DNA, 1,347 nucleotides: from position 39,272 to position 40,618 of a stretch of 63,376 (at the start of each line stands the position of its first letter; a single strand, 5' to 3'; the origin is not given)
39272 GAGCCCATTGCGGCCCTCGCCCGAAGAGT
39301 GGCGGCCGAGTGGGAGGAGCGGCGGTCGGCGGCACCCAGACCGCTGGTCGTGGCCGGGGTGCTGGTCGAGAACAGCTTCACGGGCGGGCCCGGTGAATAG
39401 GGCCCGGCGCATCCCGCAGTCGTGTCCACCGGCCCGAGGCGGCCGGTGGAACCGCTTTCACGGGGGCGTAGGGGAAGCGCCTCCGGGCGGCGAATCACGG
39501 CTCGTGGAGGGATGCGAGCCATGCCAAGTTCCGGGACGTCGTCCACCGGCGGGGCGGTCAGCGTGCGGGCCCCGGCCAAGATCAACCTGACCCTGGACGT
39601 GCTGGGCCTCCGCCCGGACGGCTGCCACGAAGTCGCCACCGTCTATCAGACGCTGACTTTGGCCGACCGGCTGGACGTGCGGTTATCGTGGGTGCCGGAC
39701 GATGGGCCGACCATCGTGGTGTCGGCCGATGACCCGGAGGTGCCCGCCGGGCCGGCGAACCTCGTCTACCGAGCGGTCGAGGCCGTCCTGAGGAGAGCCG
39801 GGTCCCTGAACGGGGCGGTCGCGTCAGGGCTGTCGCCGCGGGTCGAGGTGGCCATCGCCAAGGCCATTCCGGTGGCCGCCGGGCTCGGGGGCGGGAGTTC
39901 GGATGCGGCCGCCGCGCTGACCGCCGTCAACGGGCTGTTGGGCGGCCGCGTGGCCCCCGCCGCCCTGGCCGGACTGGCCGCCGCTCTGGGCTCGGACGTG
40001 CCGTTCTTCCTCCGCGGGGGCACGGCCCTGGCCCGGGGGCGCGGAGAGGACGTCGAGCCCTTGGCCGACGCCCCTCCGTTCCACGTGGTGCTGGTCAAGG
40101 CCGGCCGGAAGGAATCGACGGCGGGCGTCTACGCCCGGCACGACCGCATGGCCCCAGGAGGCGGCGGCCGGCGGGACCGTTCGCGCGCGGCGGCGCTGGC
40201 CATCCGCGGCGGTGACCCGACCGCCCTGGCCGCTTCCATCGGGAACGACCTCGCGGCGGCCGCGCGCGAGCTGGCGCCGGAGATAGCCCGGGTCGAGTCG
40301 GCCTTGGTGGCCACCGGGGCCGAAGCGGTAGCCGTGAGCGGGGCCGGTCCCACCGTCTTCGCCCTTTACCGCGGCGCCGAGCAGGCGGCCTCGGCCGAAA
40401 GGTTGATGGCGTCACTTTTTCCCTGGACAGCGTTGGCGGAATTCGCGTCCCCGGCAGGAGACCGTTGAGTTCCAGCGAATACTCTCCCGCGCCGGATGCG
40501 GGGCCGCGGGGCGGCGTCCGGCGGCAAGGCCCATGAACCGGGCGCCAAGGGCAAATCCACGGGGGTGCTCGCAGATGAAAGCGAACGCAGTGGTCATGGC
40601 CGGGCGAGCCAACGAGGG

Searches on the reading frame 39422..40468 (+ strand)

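Call 32: search_protein_families(library=pfam, proteins=[window:39422-40468:+], max_evalue=0.00001)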
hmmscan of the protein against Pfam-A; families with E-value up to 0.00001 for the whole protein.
window:39422-40468:+ (348 aa): 2 families
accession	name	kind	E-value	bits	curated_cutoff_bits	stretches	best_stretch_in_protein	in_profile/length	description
PF00288.32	GHMP_kinases_N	-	1.7e-13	51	22.3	1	113-200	1-87/87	GHMP kinases N terminal domain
PF08544.19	GHMP_kinases_C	-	6.2e-08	33.4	21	1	260-327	4-77/85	GHMP kinases C terminal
